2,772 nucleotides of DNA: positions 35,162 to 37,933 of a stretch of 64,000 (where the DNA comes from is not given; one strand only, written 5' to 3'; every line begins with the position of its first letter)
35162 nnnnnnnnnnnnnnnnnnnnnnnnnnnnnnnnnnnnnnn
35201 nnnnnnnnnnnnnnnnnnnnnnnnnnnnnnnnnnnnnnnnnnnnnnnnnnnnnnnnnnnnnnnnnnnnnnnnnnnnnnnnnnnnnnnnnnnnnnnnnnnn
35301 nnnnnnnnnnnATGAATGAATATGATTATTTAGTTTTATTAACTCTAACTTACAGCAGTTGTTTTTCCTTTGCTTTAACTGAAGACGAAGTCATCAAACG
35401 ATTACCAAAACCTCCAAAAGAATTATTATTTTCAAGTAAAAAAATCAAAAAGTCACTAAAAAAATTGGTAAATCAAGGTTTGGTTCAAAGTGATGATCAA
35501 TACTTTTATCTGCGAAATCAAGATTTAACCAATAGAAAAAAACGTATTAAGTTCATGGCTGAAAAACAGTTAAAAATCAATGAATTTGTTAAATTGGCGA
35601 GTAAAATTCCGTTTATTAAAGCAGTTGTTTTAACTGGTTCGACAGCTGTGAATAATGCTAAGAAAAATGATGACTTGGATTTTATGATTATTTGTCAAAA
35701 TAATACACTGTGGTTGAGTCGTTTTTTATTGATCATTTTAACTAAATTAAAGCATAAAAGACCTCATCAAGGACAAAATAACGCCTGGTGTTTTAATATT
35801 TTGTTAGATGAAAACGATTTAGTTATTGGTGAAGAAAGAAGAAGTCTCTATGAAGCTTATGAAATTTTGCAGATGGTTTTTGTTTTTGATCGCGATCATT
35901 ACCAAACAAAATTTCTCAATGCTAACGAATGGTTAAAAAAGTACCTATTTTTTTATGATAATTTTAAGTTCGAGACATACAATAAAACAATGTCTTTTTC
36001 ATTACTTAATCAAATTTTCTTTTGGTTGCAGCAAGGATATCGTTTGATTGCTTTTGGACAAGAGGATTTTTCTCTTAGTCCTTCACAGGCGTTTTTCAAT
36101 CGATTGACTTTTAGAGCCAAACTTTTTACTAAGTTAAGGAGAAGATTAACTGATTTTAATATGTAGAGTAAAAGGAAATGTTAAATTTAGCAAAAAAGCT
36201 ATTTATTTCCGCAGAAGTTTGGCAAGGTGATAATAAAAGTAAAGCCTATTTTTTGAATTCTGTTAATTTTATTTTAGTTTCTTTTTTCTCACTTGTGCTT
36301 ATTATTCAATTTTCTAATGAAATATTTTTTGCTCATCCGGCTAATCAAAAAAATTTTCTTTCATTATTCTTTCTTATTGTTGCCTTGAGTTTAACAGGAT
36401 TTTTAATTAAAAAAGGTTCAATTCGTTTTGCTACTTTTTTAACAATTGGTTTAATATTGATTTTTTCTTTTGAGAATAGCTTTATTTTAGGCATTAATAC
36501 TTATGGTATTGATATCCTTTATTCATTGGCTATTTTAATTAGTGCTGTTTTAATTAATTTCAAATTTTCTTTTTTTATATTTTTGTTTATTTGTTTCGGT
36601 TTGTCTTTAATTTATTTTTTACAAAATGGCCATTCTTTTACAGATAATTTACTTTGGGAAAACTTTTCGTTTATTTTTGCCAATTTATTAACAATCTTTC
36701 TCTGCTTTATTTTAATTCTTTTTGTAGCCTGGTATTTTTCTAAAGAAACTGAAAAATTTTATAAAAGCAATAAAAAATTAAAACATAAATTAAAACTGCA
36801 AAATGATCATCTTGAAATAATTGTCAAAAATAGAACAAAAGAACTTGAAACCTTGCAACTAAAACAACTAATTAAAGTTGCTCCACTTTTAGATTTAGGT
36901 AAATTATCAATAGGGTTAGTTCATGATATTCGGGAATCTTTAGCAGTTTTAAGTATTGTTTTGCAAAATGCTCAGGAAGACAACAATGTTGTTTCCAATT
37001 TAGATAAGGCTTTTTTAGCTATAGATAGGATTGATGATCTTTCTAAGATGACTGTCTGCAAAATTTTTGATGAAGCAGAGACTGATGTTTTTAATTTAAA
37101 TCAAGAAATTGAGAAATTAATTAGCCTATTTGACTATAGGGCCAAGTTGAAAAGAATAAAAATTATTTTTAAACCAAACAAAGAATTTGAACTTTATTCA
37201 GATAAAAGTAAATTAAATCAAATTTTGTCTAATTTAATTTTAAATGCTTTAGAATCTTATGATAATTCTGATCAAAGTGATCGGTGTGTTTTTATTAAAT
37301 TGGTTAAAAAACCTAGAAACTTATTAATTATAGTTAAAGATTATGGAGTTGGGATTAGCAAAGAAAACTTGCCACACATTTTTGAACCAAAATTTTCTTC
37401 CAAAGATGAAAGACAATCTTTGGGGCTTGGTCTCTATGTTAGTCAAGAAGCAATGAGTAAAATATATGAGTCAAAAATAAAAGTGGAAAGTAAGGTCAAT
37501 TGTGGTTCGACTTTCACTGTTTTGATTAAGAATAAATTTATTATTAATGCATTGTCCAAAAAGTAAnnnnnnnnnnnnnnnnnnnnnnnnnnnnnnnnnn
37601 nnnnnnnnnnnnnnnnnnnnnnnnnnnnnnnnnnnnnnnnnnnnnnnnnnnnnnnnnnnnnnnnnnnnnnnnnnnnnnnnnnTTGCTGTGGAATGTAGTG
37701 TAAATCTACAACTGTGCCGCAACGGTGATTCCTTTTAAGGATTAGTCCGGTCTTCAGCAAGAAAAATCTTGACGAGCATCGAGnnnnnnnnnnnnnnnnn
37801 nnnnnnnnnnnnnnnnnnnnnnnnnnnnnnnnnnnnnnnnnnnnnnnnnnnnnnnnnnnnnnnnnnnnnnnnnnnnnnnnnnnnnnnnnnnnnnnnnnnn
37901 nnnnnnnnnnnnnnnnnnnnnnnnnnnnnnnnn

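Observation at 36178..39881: Atypical two-component island: kinase, repeat-flanked promoter, structured leader, unknown protein, Glu-acceptor regulator and orphan ATPase domain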

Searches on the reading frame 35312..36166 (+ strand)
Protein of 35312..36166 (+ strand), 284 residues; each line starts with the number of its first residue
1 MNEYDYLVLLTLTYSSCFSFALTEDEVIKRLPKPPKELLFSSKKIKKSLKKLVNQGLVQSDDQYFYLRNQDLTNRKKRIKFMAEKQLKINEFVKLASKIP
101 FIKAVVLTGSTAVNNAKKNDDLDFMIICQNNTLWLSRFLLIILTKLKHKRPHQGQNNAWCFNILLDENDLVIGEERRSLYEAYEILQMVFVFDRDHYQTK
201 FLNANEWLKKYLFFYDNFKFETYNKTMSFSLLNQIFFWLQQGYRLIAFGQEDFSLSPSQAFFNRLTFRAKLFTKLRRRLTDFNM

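Call 6: search_protein_families(library=pfam, proteins=[window:35312-36166:+], max_evalue=0.01)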
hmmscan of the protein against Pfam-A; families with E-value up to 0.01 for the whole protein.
window:35312-36166:+ (284 aa): 2 families
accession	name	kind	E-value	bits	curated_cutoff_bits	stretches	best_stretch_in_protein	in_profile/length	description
PF18765.7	Polbeta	-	0.00013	22.5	26.9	1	93-136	4-43/93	Polymerase beta, Nucleotidyltransferase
PF01909.29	NTP_transf_2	-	0.00047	20.9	21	1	94-131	9-43/93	Nucleotidyltransferase domain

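Call 22: search_protein_families(library=ncbifam, proteins=[window:35312-36166:+], max_evalue=0.01)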
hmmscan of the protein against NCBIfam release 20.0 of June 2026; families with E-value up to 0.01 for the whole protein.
window:35312-36166:+ (284 aa): 1 family
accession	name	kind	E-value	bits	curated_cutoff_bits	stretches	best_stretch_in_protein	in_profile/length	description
NF009281.1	PRK12641.1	equivalog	0.007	15.9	260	0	25-139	138-248/252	flagellar basal-body rod protein FlgF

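Call 91: search_protein_families(library=padloc, proteins=[window:35312-36166:+], max_evalue=0.01)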
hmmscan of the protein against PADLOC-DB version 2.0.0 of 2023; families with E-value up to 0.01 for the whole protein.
window:35312-36166:+ (284 aa): 3 families
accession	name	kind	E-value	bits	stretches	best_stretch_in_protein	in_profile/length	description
PDLC04368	PDC-M05A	-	0.0033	15.3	1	43-130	44-135/201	-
PDLC04903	PDC-S09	-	0.0036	15.6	0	102-131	26-55/108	-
PDLC04372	PDC-M05A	-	0.0054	15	1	42-133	12-107/167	-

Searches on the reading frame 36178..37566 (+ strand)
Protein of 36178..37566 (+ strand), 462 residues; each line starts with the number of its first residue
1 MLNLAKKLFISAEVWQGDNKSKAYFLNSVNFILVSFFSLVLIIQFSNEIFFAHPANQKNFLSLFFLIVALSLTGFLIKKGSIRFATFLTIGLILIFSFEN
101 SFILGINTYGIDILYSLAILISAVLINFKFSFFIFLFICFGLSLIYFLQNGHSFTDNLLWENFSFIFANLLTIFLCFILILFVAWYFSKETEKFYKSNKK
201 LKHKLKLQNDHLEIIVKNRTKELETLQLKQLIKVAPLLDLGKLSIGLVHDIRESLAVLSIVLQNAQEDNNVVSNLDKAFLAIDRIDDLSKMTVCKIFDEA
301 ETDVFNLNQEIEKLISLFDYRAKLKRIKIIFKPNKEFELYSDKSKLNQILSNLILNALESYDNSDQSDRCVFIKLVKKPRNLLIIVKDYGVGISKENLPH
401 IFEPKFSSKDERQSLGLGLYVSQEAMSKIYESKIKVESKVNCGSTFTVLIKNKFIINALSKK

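Call 6: search_protein_families(library=pfam, proteins=[window:36178-37566:+], max_evalue=0.01)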
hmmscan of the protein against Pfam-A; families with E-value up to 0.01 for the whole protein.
window:36178-37566:+ (462 aa): 2 families
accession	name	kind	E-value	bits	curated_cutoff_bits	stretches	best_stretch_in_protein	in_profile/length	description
PF02518.31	HATPase_c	-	1.4e-18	67.8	26.4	1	342-451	2-108/111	Histidine kinase-, DNA gyrase B-, and HSP90-like ATPase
PF09919.14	DUF2149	-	0.00053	20.7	27.1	1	168-229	5-65/92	Uncharacterized conserved protein (DUF2149)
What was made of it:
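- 36178..37566 (+): Membrane histidine kinase (462 aa). A syntenic neighbour, not part of the riboswitch cassette. HATPase_c 67.8 bits (call 6).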

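Call 22: search_protein_families(library=ncbifam, proteins=[window:36178-37566:+], max_evalue=0.01)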
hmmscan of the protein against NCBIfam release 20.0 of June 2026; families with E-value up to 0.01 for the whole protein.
window:36178-37566:+ (462 aa): 69 families (the best 25 are shown)
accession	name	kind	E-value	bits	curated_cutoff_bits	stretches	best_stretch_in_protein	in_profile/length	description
NF008468.0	PRK11360.1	equivalog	2.2e-26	92.4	646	1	230-452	386-608/616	two-component system sensor histidine kinase AtoS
NF046044.1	PnpS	equivalog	8.5e-22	77.7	400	1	288-450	230-389/390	two-component system histidine kinase PnpS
NF007688.0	PRK10364.1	equivalog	1.4e-19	70.2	479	1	233-450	233-449/460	two-component system sensor histidine kinase ZraS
TIGR02916.1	PEP_his_kin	equivalog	7.5e-19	67.8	300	1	210-450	444-678/679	XrtA/PEP-CTERM system histidine kinase PrsK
TIGR02956.1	TMAO_torS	equivalog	3.7e-18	65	676.5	1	284-449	518-679/967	TMAO reductase system sensor histidine kinase/response regulator TorS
NF041832.1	near_NosP_CTERM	subfamily_domain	1.4e-17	63.9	400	1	269-450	43-223/370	NahK/ErcS family hybrid sensor histidine kinase/response regulator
NF033092.0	HK_WalK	equivalog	1.9e-17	63.1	725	1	288-449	432-591/594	cell wall metabolism sensor histidine kinase WalK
NF041735.1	hist_kin_RppB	equivalog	2.3e-17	62.9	400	1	262-449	256-436/438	two-component system sensor histidine kinase RppB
TIGR02966.1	phoR_proteo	equivalog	4.9e-17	61.9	334.2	1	288-449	174-332/333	phosphate regulon sensor histidine kinase PhoR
NF052574.1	HisKinEspCMyxo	equivalog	6.4e-17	61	1200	1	237-450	414-635/785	serine histidine kinase EspC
NF041947.1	LuxQ_Vibrio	equivalog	3e-16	58.5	1200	1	265-451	506-695/843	quorum-sensing autoinducer 2 sensor kinase/phosphatase LuxQ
NF038297.2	hybrid_HK_HrmK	equivalog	1.9e-15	56.5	725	1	266-451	273-456/607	hybrid histidine kinase/response regulator HrmK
NF053867.1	SprKinKinDBac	equivalog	3.2e-15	55.5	775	1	240-450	286-495/500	sporulation kinase KinD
NF047794.1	HisKinPtgB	equivalog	8.6e-15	54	1000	1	204-439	404-642/656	two-component system sensor histidine kinase PgtB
NF008298.1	PRK11086.1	subfamily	1.2e-14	53.6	520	1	344-450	422-523/529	DcuS/MalK family sensor histidine kinase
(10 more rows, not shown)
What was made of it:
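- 36178..37566 (+): NCBIfam alignments to AtoS/ZraS-type kinases cover residues 230-452 (call 22).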

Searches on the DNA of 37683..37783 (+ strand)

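Call 94: build_rna_model(alignment_id=A6, structure=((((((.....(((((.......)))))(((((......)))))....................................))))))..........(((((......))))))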
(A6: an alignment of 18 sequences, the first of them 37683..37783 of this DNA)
Model R1 built from alignment A6 (18 sequences, 112 columns); structure: as given.
model positions 104; base pairs 21; branch points 2; effective number of sequences 1.23; information 0.59 bits per position. Calibrated on 0.2 Mb of random sequence (short: E-values are rough).
structure used (alignment columns):
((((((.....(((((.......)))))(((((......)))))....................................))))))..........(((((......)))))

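Call 120: search_with_rna_model(model_id=R1, sources=[L027, L028, L029, L030, L031, L032, L033, L034, L035, L036, L037, L038, L039, L040, L041, L042, L043, L044, L045, L046, L047, L048, L049, L050, L051, L052, L053, L054, L055, L056, L057, L058, L059, L060, L061, L062, L063, L064, L065, L066, L067, L068, L069, L070, L071, L072, L073, L074, L075, L076, L077, L078, L079, L080, L081, L082, L083, L084, L085, L086, L087, L088, L089, L090, L091, L092, L093, L094, L095, L096, L097, L098, L099, L100, L101, L102, L103, L104, L105, L106, window], max_evalue=0.001)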
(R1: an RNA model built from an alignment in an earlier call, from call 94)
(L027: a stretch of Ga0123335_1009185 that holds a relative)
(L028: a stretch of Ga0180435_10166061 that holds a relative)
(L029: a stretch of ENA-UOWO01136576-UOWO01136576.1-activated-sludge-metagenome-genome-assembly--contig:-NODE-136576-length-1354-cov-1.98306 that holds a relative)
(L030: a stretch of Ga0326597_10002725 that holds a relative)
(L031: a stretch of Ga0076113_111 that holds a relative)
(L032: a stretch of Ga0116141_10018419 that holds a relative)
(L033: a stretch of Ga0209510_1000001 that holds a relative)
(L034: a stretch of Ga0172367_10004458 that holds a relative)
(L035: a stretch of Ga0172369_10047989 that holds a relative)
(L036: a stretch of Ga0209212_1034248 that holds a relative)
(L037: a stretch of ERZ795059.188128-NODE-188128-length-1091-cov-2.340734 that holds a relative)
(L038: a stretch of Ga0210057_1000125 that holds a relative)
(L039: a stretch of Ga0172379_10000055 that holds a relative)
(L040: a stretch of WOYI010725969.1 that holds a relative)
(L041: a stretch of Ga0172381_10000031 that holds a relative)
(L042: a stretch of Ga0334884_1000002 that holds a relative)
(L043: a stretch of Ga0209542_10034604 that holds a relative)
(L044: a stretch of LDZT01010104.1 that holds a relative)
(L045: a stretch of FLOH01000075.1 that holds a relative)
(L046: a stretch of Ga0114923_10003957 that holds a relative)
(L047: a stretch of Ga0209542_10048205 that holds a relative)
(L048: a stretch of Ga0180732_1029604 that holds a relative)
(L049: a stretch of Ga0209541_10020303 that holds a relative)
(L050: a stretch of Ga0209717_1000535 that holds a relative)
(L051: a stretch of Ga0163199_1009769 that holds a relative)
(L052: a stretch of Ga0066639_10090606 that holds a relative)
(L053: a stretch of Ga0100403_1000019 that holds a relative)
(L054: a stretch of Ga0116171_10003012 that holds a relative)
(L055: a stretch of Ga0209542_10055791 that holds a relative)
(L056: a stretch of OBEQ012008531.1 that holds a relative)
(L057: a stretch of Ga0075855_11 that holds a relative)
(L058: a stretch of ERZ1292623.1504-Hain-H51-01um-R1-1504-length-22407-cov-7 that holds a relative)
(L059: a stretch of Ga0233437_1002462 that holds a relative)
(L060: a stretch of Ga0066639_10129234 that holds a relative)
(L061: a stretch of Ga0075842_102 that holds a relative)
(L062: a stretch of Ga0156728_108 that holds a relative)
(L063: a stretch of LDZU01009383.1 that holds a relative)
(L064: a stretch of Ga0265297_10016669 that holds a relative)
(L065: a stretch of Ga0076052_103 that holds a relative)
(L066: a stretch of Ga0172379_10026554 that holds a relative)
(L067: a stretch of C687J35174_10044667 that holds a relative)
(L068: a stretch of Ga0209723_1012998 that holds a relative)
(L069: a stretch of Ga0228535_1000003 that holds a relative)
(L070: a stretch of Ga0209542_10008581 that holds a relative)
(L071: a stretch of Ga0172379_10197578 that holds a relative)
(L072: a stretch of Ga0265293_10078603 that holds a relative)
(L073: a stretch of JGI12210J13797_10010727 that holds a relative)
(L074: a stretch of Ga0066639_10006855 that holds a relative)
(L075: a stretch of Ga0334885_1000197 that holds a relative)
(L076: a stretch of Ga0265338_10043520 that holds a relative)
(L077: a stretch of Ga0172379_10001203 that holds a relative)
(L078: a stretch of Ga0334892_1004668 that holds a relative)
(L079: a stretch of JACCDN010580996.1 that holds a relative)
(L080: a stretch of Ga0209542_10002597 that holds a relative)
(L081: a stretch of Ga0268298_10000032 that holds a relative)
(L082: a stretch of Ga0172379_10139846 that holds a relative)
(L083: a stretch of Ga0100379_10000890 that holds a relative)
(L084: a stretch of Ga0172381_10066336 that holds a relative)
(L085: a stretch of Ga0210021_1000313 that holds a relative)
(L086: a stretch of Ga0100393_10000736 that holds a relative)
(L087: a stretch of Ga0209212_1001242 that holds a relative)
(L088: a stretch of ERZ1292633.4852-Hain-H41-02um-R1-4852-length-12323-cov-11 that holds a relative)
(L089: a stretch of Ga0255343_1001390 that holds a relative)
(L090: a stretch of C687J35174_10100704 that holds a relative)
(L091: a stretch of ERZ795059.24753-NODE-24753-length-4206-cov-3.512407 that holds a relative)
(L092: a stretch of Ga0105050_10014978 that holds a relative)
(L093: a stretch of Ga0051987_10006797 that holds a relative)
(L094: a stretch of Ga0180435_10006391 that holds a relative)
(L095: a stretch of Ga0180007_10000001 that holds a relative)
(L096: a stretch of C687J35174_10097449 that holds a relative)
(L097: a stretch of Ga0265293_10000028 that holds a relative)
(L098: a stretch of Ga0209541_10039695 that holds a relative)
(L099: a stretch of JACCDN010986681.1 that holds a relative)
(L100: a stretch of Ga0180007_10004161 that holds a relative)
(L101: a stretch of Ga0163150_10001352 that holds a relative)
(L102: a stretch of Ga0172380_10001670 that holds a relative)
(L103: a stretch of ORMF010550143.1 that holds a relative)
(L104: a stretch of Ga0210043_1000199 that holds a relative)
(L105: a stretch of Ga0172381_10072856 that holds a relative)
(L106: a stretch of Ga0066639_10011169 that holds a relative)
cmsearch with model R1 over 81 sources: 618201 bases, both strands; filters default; matches with E-value up to 0.001: 81.
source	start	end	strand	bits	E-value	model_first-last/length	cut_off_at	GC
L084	796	899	+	128.2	1.4e-27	1-104/104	no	0.45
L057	2035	2138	+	127.6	2e-27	1-104/104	no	0.41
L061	4843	4946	-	127.6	2e-27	1-104/104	no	0.41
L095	2739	2842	+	126.4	3.9e-27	1-104/104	no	0.42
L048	571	675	+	125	8e-27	1-104/104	no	0.42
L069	1136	1239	+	124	1.4e-26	1-104/104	no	0.38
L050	12277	12378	+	120.1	1.2e-25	1-104/104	no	0.42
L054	5063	5163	+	115.5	1.6e-24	1-104/104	no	0.44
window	37683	37783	+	115.5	1.6e-24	1-104/104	no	0.44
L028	129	233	+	108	9.7e-23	1-104/104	no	0.5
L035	288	389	-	105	5.1e-22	1-104/104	no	0.47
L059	5209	5309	+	104.4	7.5e-22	1-104/104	no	0.47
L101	8590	8697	+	103.4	1.3e-21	1-104/104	no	0.43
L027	1115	1221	+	102.4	2.2e-21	1-104/104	no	0.43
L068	4349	4455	-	102.4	2.2e-21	1-104/104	no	0.43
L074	9218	9326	-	100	8.4e-21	1-104/104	no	0.42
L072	1986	2098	-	98.6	1.8e-20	1-104/104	no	0.45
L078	7079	7187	+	97.8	2.8e-20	1-104/104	no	0.45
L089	5451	5564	-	94.4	1.9e-19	1-104/104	no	0.41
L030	4747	4852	-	94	2.3e-19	1-104/104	no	0.45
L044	1198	1311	-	92.7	4.6e-19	1-104/104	no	0.41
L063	6312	6425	-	92.7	4.6e-19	1-104/104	no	0.41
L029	1171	1284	+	92.1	6.4e-19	1-104/104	no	0.41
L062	5595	5699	-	91.4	9.9e-19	1-104/104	no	0.44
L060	378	483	-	91.3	1e-18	1-104/104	no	0.4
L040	267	380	+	91.3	1e-18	1-104/104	no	0.41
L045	12352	12460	-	90.5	1.6e-18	1-104/104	no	0.39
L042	7466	7578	-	89.5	2.8e-18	1-104/104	no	0.43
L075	8624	8736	-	89.5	2.8e-18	1-104/104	no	0.43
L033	823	929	-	88.5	4.8e-18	1-104/104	no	0.45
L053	4853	4953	+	87.1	1e-17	1-104/104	no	0.53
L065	10379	10489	+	86.9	1.2e-17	1-104/104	no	0.5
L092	4895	4995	+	86.5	1.5e-17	1-104/104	no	0.54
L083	10482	10580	-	80.8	3.5e-16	1-104/104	no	0.56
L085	2551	2649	-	80.8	3.5e-16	1-104/104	no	0.56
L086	2095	2193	+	80.8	3.5e-16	1-104/104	no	0.56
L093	1222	1320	-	80.8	3.5e-16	1-104/104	no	0.56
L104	540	638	-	80.8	3.5e-16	1-104/104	no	0.56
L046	5409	5533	-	77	2.8e-15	1-104/104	no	0.4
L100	2106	2217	+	73.6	1.8e-14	1-104/104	no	0.37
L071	530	634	-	72.9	2.6e-14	1-104/104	no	0.5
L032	4919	5021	+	68.1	3.7e-13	1-104/104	no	0.43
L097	1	82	-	67.5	5.3e-13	1-77/104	3'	0.52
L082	1536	1641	-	67.4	5.7e-13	1-104/104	no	0.45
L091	254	357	-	67.1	6.6e-13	1-104/104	no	0.51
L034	2862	2967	-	64.9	2.3e-12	1-104/104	no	0.48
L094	5670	5775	+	61.9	1.2e-11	1-104/104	no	0.5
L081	1665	1768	+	60.6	2.5e-11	1-104/104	no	0.65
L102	2052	2154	+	59.1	5.5e-11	1-104/104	no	0.44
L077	5206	5308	-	55.7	3.6e-10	1-104/104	no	0.5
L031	5866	5986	+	55.7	3.6e-10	1-104/104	no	0.53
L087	2686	2786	+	54.8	6e-10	1-104/104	no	0.5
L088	11897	12005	-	53.8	1e-09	1-104/104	no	0.49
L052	217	328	+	53.6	1.2e-09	1-104/104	no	0.55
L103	5119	5216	-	53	1.6e-09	1-104/104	no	0.52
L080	1116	1196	-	51.9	3e-09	22-104/104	5'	0.56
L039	1151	1272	+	51.2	4.5e-09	1-104/104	no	0.51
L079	1074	1177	-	50.9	5.1e-09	1-104/104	no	0.47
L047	1291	1402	-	50.2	7.7e-09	1-104/104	no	0.51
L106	3228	3299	-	50.1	8.3e-09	4-76/104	no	0.51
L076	1621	1728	+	49.9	9.1e-09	1-104/104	no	0.52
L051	4296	4407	+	49.8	9.8e-09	1-104/104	no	0.53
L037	100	209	+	49.2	1.3e-08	1-104/104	no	0.51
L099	1817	1922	+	48.1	2.5e-08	1-104/104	no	0.42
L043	4356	4459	+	47.6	3.2e-08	1-104/104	no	0.56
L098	5427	5530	-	44.7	1.6e-07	1-104/104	no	0.52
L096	1972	2081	-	44.7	1.6e-07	1-104/104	no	0.6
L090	121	264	+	42.6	5.2e-07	1-104/104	no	0.56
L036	2809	2952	+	42.6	5.2e-07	1-104/104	no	0.56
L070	404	547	-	42.6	5.2e-07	1-104/104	no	0.56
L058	7151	7263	+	42.5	5.5e-07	1-104/104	no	0.58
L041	3074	3193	+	40.6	1.6e-06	1-104/104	no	0.54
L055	3331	3447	-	39.6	2.8e-06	1-104/104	no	0.59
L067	3461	3577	+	39.6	2.8e-06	1-104/104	no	0.59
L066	3292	3375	+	39.3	3.1e-06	4-76/104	no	0.54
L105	2518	2608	-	39.1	3.5e-06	1-104/104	no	0.51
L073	8684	8792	-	39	3.7e-06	1-104/104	no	0.59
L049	2999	3106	+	37.9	6.8e-06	1-104/104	no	0.55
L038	1832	1900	-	36.4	1.6e-05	8-73/104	no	0.52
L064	744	858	-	31.4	0.00025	1-104/104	no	0.38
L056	1532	1636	+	30.5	0.00041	1-104/104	no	0.57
